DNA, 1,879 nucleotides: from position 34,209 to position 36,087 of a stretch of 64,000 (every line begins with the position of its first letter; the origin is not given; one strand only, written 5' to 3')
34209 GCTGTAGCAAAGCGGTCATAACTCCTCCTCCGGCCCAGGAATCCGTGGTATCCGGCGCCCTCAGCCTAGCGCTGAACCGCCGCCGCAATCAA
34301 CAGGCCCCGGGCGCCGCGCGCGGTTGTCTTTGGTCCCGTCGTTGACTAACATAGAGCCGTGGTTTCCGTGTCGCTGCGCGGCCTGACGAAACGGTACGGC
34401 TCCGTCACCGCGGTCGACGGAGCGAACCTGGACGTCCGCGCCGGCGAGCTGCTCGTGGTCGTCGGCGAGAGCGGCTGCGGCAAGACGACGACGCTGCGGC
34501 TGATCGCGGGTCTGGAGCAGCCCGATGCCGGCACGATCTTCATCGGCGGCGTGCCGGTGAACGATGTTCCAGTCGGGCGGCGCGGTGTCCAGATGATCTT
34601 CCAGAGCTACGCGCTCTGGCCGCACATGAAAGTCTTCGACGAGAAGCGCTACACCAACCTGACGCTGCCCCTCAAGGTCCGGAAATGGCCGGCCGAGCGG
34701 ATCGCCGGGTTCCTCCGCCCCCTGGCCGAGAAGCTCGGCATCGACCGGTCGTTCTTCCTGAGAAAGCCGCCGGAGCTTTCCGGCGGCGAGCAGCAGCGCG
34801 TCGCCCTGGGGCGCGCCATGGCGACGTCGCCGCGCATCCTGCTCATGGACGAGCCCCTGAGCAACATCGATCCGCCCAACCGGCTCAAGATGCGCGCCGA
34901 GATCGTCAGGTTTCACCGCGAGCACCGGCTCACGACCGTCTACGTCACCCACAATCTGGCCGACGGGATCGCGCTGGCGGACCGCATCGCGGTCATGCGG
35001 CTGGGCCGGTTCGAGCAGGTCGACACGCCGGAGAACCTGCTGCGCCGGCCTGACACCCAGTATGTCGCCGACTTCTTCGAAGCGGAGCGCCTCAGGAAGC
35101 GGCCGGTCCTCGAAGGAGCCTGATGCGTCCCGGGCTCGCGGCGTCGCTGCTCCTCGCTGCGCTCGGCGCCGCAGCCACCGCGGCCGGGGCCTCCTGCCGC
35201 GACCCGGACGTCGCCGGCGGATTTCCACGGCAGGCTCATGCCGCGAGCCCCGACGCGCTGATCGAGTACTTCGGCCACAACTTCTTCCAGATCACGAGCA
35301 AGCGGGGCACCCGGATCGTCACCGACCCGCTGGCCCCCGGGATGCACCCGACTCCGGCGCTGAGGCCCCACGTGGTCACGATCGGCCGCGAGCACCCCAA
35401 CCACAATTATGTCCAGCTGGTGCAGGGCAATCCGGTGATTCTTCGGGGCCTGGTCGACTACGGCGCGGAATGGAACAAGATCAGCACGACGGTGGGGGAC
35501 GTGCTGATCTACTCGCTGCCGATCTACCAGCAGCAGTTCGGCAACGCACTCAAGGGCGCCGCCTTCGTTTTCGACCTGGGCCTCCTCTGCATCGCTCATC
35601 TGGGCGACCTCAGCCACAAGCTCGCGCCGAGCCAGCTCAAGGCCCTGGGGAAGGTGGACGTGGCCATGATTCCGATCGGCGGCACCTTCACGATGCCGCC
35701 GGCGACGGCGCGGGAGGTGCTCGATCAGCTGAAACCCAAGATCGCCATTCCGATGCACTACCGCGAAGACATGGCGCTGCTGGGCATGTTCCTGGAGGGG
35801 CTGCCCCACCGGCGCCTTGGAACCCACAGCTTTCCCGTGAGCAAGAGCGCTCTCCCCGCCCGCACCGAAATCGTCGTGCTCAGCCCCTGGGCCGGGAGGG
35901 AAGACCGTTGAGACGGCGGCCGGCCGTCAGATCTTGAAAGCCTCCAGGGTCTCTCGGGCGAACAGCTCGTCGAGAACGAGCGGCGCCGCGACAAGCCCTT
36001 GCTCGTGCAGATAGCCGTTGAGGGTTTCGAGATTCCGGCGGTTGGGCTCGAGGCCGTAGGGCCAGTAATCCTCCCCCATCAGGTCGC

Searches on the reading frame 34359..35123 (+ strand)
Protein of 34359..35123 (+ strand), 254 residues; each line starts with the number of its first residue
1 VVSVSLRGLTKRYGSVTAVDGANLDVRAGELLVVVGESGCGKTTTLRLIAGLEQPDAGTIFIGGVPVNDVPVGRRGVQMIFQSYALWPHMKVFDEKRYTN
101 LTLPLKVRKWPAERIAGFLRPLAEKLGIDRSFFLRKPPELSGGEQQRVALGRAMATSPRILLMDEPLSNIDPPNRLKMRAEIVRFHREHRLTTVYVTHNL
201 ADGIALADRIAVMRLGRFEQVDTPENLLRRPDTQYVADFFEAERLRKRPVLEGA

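Call 74: search_protein_families(library=ncbifam, proteins=[window:34359-35123:+], max_evalue=1e-8)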
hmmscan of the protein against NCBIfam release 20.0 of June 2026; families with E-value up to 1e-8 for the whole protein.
window:34359-35123:+ (254 aa): 170 families (the best 25 are shown)
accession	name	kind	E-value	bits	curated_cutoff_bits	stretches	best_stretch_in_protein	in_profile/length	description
NF008653.0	PRK11650.1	subfamily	2.1e-73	247.4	432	1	1-241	1-236/357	sn-glycerol-3-phosphate ABC transporter ATP-binding protein UgpC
TIGR03265.1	PhnT2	equivalog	5.3e-68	229.8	457.7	1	4-240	5-235/353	putative 2-aminoethylphosphonate ABC transporter ATP-binding protein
NF006987.0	PRK09452.1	equivalog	5.9e-67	226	482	1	4-240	18-248/378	spermidine/putrescine ABC transporter ATP-binding protein PotA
NF040933.2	ABC_arch_GlcV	equivalog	1.2e-65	221.8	450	1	2-240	1-242/357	glucose ABC transporter ATP-binding protein GlcV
NF008233.0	PRK11000.1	equivalog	1.8e-65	221.1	568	1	1-244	1-238/369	maltose/maltodextrin ABC transporter ATP-binding protein MalK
TIGR01187.1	potA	subfamily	1.3e-63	215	355.6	1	35-240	2-201/325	polyamine ABC transporter ATP-binding protein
NF040840.2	tungstate_WtpC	equivalog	1.4e-61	208.7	440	1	19-245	16-236/347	tungstate ABC transporter ATP-binding protein WtpC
TIGR00968.1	3a0106s01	subfamily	2.2e-59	200.9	342.75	1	7-241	4-232/237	sulfate ABC transporter ATP-binding protein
TIGR01186.1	proV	subfamily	6.7e-59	199.8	326.6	1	12-247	2-237/363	betaine/proline/choline family ABC transporter ATP-binding protein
TIGR03258.1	PhnT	equivalog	7.8e-59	199.5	499.15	1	4-244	9-244/359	2-aminoethylphosphonate ABC transport system ATP-binding subunit PhnT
NF043075.1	MMSYN1_0197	equivalog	8.3e-59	199.2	550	1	4-240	3-233/341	spermidine/putrescine ABC transporter ATP-binding protein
NF008513.0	PRK11432.1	equivalog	2.2e-58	197.8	496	1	4-241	7-238/351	ferric ABC transporter ATP-binding protein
NF008621.0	PRK11607.1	equivalog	6.9e-56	189.6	613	1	5-241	21-251/377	putrescine ABC transporter ATP-binding subunit PotG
NF008105.0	PRK10851.1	equivalog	3.1e-53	180.8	502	1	3-241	2-238/362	sulfate/thiosulfate ABC transporter ATP-binding protein CysA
TIGR03415.1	ABC_choXWV_ATP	equivalog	4.7e-44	150.9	483.75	1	10-240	31-265/382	choline ABC transporter ATP-binding protein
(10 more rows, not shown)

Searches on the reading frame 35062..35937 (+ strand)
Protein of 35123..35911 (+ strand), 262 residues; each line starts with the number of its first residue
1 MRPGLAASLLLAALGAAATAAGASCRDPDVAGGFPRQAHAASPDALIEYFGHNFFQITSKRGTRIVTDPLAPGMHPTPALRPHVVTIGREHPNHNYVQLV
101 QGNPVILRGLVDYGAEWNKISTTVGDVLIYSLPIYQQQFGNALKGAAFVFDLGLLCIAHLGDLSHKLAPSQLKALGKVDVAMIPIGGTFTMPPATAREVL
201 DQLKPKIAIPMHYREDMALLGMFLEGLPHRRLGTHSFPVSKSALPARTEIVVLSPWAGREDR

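Call 74: search_protein_families(library=ncbifam, proteins=[window:35123-35911:+, window:35062-35937:+], max_evalue=1e-8)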
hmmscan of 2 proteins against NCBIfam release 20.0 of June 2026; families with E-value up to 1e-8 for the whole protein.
window:35123-35911:+ (262 aa): 1 family
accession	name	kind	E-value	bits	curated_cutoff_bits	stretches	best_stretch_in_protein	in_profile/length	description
NF001911.0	PRK00685.1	equivalog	4.1e-13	49.3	144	1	148-214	129-195/228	metal-dependent hydrolase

window:35062-35937:+ (291 aa): 0 families
